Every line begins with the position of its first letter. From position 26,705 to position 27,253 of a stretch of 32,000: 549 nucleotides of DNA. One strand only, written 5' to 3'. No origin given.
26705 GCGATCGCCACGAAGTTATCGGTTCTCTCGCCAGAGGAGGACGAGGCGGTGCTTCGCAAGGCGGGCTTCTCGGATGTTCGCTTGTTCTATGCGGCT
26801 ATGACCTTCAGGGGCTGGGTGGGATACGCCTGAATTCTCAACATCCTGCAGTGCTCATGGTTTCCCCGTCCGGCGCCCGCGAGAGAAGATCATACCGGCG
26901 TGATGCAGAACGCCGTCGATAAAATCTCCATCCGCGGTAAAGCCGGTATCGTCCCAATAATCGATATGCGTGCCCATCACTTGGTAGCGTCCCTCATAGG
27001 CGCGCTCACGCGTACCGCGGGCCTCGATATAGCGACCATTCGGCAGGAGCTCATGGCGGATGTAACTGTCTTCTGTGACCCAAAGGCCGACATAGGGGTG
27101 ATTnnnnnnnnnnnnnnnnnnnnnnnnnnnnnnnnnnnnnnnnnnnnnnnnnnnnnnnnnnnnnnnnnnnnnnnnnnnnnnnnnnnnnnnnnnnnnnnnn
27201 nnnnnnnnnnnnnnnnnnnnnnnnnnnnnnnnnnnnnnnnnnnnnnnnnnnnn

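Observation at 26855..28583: Uncharacterised three-gene module: cytoplasmic SDR plus two signal-peptide proteins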

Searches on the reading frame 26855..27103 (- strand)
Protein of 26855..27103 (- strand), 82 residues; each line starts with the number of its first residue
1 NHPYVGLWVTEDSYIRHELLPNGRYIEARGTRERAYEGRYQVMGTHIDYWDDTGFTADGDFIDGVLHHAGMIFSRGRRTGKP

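Call 32: search_protein_representatives(protein=window:26855-27103:-)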
Query: 82 residues. Proteins with E-value up to 0.001 (for the whole library): 450; up to 1e-10: 224; up to 1e-30: 10. The best 150 are listed.
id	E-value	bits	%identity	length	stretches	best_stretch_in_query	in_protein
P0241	7.2e-38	144.6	86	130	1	2-75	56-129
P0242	3.1e-34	133.0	73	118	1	1-77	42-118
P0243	5.8e-34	132.1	74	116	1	1-76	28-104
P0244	2.1e-33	130.3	78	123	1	2-75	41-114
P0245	5.3e-32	125.8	79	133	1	3-72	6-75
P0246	2.2e-31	123.8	73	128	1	2-76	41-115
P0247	3.9e-31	123.0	72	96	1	2-76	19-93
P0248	6.3e-31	122.4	76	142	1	1-75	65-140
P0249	7.0e-31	122.2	68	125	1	1-76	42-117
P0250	8.8e-31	121.9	71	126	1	2-77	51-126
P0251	1.2e-30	121.4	74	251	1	2-75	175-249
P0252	1.6e-30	121.1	71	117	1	1-75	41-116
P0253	4.2e-30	119.7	73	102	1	2-75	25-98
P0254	4.3e-30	119.7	71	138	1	1-73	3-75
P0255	1.2e-29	118.3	70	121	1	1-73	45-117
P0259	1.7e-28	114.6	68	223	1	1-77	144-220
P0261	4.3e-28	113.3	67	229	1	1-76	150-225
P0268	1.1e-27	112.1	71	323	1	2-76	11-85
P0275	9.6e-27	109.0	65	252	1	3-76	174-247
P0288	2.8e-25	104.3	62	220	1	3-74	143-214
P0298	1.8e-24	101.7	64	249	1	3-75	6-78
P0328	1.4e-20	89.3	60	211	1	2-71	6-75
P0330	4.8e-20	87.6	59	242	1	2-75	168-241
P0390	5.2e-15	71.5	52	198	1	5-73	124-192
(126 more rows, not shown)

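Call 33: search_protein_families(library=pfam, proteins=[P0251, P0259, P0261, P0275, P0288, P0330, P0268, P0298, P0328, P0390], max_evalue=0.01)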
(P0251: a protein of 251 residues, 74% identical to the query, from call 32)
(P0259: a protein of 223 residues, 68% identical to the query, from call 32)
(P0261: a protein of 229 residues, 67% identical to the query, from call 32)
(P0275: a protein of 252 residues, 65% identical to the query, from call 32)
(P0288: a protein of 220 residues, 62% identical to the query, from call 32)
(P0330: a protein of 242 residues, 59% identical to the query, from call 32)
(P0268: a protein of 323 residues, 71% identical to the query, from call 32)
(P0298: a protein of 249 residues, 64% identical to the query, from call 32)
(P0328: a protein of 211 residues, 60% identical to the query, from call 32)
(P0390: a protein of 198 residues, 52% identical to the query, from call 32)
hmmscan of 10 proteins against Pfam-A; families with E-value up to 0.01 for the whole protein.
P0251 (251 aa): 4 families
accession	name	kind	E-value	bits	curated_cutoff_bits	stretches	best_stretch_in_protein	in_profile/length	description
PF11512.13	Atu4866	-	8.4e-38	129.1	25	1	175-249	2-75/75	Agrobacterium tumefaciens protein Atu4866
PF12680.13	SnoaL_2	-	3e-15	57.1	27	1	41-145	3-101/102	SnoaL-like domain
PF14534.12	DUF4440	-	1.5e-06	29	25.2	1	43-139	9-101/107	Domain of unknown function (DUF4440)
PF07366.18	SnoaL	-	0.00049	20.4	28.4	1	46-153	11-120/126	SnoaL-like polyketide cyclase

P0259 (223 aa): 1 family
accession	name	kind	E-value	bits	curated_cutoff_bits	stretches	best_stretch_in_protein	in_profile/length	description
PF11512.13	Atu4866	-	1.4e-39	134.8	25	1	146-218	3-75/75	Agrobacterium tumefaciens protein Atu4866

P0261 (229 aa): 1 family
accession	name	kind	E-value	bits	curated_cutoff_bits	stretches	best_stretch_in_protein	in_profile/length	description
PF11512.13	Atu4866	-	1.2e-39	134.9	25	1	151-224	2-75/75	Agrobacterium tumefaciens protein Atu4866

P0275 (252 aa): 3 families
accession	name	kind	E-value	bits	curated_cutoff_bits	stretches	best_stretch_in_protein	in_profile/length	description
PF11512.13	Atu4866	-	3.2e-38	130.4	25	1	173-246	2-75/75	Agrobacterium tumefaciens protein Atu4866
PF14534.12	DUF4440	-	0.0027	18.6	25.2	1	56-138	21-101/107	Domain of unknown function (DUF4440)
PF12680.13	SnoaL_2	-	0.003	18.6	27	1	53-146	14-101/102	SnoaL-like domain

P0288 (220 aa): 3 families
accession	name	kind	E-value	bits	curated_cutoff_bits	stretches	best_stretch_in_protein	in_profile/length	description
PF11512.13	Atu4866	-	5.7e-36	123.2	25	1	143-215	3-75/75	Agrobacterium tumefaciens protein Atu4866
PF07366.18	SnoaL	-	1.2e-18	67.6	28.4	1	9-135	4-126/126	SnoaL-like polyketide cyclase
PF12680.13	SnoaL_2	-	2.6e-13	50.9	27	1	8-121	1-101/102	SnoaL-like domain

P0330 (242 aa): 1 family
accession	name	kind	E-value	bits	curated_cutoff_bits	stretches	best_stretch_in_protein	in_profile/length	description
PF11512.13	Atu4866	-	2.8e-37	127.4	25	1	168-241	2-75/75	Agrobacterium tumefaciens protein Atu4866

P0268 (323 aa): 5 families
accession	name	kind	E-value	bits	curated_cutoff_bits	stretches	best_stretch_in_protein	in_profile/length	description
PF00106.31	adh_short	-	2.7e-51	174.3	26.6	1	86-276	1-192/195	short chain dehydrogenase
PF11512.13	Atu4866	-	2.7e-37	127.4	25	1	11-84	2-75/75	Agrobacterium tumefaciens protein Atu4866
PF13561.12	adh_short_C2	-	1.9e-36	126.2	27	1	92-300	1-213/236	Enoyl-(Acyl carrier protein) reductase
PF08659.16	KR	-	3.4e-13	50.4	22.6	1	88-251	3-166/180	KR domain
PF01370.27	Epimerase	-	0.0015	18.4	20.9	1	88-155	1-62/240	NAD dependent epimerase/dehydratase family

P0298 (249 aa): 1 family
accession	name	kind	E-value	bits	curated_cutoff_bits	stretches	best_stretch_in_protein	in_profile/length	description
PF11512.13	Atu4866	-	3.2e-36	124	25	1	5-78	2-75/75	Agrobacterium tumefaciens protein Atu4866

P0328 (211 aa): 2 families
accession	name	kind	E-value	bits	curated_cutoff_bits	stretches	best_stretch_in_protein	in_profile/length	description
PF11512.13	Atu4866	-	5.7e-33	113.6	25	1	6-67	2-63/75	Agrobacterium tumefaciens protein Atu4866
PF01844.29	HNH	-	0.008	16.8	21.4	0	155-183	3-35/47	HNH endonuclease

P0390 (198 aa): 1 family
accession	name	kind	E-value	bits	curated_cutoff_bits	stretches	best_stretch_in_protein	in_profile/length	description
PF11512.13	Atu4866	-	6.1e-34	116.7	25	1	123-193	4-74/75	Agrobacterium tumefaciens protein Atu4866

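Call 54: list_cluster_members(proteins=[P0268, P0251, P0275, P0288])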
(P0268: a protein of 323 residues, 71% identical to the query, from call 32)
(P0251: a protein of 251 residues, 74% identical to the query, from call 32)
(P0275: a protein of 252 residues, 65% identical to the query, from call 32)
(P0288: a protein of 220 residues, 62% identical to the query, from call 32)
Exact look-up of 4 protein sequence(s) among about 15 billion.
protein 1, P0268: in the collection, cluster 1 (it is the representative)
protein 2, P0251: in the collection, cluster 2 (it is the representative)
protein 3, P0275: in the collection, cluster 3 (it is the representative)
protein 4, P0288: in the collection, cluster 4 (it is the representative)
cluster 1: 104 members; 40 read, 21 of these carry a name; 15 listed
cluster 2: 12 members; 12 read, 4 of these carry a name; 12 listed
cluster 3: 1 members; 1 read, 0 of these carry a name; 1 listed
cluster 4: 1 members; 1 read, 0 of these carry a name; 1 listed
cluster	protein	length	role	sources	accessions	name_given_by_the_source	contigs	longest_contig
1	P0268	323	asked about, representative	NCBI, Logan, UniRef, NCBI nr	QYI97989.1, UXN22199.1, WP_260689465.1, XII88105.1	SDR family NAD(P)-dependent oxidoreductase [Curtobacterium flaccumfaciens pv. ... | SDR family NAD(P)-dependent oxidoreductase n=1 Tax=Curtobacterium flaccumfaciens ... | SDR family NAD(P)-dependent oxidoreductase [Curtobacterium flaccumfaciens]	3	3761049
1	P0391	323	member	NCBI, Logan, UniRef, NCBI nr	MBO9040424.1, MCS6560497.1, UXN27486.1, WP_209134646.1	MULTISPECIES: SDR family NAD(P)-dependent oxidoreductase [Curtobacterium] | SDR family NAD(P)-dependent oxidoreductase n=1 Tax=Curtobacterium TaxID=2034 ... | SDR family NAD(P)-dependent oxidoreductase [Curtobacterium flaccumfaciens]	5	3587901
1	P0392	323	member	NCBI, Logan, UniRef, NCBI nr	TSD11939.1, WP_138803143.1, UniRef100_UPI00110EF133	SDR family NAD(P)-dependent oxidoreductase [Curtobacterium sp. KBS0715] | SDR family NAD(P)-dependent oxidoreductase n=1 Tax=Curtobacterium sp. KBS0715 ...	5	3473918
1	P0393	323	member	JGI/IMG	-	NADP-dependent 3-hydroxy acid dehydrogenase YdfG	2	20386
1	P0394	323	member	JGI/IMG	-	NADP-dependent 3-hydroxy acid dehydrogenase YdfG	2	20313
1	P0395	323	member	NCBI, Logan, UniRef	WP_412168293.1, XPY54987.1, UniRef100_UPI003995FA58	SDR family NAD(P)-dependent oxidoreductase [Curtobacterium flaccumfaciens pv. ... | SDR family NAD(P)-dependent oxidoreductase n=1 Tax=Curtobacterium flaccumfaciens ...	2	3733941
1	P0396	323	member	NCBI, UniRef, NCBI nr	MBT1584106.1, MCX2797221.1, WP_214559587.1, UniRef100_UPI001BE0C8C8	SDR family NAD(P)-dependent oxidoreductase [Curtobacterium flaccumfaciens] | SDR family NAD(P)-dependent oxidoreductase n=1 Tax=Curtobacterium flaccumfaciens ...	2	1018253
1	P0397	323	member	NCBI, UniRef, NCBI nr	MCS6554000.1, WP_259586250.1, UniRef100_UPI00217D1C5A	SDR family NAD(P)-dependent oxidoreductase [Curtobacterium flaccumfaciens] | SDR family NAD(P)-dependent oxidoreductase n=1 Tax=Curtobacterium flaccumfaciens ...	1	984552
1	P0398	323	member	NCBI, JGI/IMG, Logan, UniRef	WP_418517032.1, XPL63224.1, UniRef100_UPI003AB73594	SDR family NAD(P)-dependent oxidoreductase [Curtobacterium flaccumfaciens pv. ... | NADP-dependent 3-hydroxy acid dehydrogenase YdfG | SDR family NAD(P)-dependent oxidoreductase n=1 Tax=Curtobacterium flaccumfaciens ...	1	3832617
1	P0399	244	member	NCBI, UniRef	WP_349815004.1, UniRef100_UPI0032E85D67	SDR family oxidoreductase [Curtobacterium sp. MCSS17_005] | SDR family oxidoreductase n=1 Tax=Curtobacterium sp. MCSS17_005 TaxID=2175641 ...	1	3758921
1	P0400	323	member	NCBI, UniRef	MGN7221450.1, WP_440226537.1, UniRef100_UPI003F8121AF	SDR family NAD(P)-dependent oxidoreductase [Curtobacterium flaccumfaciens] | SDR family NAD(P)-dependent oxidoreductase n=1 Tax=Curtobacterium flaccumfaciens ...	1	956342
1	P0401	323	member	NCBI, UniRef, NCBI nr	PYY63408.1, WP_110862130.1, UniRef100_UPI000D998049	oxidoreductase [Curtobacterium sp. MCPF17_003] | SDR family NAD(P)-dependent oxidoreductase n=1 Tax=Curtobacterium sp. MCPF17_003 ... | SDR family NAD(P)-dependent oxidoreductase [Curtobacterium sp. MCPF17_003]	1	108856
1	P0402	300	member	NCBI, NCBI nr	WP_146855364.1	SDR family NAD(P)-dependent oxidoreductase [Frigoribacterium faeni]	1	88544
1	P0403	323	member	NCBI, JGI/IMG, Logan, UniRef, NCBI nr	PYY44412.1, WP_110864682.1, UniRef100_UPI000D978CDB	oxidoreductase [Curtobacterium sp. MCLR17_043] | SDR family NAD(P)-dependent oxidoreductase n=1 Tax=Curtobacterium sp. MCLR17_043 ... | SDR family NAD(P)-dependent oxidoreductase [Curtobacterium sp. MCLR17_043]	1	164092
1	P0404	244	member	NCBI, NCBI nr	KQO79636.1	oxidoreductase [Frigoribacterium sp. Leaf263]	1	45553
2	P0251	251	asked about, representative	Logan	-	-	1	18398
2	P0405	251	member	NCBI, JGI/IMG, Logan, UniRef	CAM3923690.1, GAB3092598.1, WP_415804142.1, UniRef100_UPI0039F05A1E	Atu4866 domain-containing protein [Bordetella muralis] | uncharacterized protein | Atu4866 domain-containing protein n=1 Tax=Bordetella muralis TaxID=1649130 ...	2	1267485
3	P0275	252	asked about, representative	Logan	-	-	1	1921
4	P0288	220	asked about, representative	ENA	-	-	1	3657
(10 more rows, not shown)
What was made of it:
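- The fusions join the barrel covalently to the SDR and to SnoaL (calls 33, 54).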

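Call 55: find_encoding_contigs(protein=P0268, flank=5000, max_places=1)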
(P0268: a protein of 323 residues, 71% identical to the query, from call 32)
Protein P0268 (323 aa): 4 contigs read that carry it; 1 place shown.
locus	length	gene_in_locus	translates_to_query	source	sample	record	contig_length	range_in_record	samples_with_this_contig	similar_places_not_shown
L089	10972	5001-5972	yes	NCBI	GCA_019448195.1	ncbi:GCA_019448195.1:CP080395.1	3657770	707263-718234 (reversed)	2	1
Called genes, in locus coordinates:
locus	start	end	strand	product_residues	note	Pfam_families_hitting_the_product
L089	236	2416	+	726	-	-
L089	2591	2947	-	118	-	PF03992:ABM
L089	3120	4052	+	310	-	PF12852:Cupin_6, PF00165:HTH_AraC (faint), PF12833:HTH_18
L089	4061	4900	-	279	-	PF13560:HTH_31, PF01381:HTH_3 (faint), PF17765:MLTR_LBD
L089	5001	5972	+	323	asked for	PF11512:Atu4866, PF00106:adh_short, PF08659:KR, PF13561:adh_short_C2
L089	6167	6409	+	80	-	-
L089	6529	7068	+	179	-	PF13302:Acetyltransf_3 (weak), PF13673:Acetyltransf_10, PF21926:FeeM (faint), PF00583:Acetyltransf_1, PF13508:Acetyltransf_7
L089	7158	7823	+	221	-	-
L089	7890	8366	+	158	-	-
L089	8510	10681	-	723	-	PF04185:Phosphoesterase, PF05506:PLipase_C_C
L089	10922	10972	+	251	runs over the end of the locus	PF00392:GntR, PF07702:UTRA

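Call 56: find_encoding_contigs(protein=P0405, flank=5000, max_places=1)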
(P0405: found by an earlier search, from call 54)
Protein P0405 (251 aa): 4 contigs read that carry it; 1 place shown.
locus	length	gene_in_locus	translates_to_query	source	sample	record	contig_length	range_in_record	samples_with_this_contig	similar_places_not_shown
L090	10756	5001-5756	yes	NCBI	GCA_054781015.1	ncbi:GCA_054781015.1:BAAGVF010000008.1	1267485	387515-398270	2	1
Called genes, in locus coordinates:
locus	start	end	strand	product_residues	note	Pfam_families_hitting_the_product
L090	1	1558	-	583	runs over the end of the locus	PF00920:ILVD_EDD_N, PF24877:ILV_EDD_C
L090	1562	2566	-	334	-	PF03401:TctC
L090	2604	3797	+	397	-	PF00356:LacI, PF00532:Peripla_BP_1, PF13407:Peripla_BP_4, PF13377:Peripla_BP_3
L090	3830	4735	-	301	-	PF06719:AraC_N, PF00165:HTH_AraC, PF12833:HTH_18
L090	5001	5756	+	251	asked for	PF12680:SnoaL_2, PF14534:DUF4440 (weak), PF11512:Atu4866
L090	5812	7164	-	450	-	PF03972:MmgE_PrpD_N, PF19305:MmgE_PrpD_C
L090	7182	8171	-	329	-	PF03401:TctC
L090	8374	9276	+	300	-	PF00126:HTH_1, PF03466:LysR_substrate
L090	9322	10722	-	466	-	PF03972:MmgE_PrpD_N, PF19305:MmgE_PrpD_C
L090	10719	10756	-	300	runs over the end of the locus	PF12146:Hydrolase_4, PF00561:Abhydrolase_1, PF12697:Abhydrolase_6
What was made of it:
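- Both fusion genes also lie beside a divergent ligand-type regulator, MmyB-like in one case and AraC in the other (calls 55, 56).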
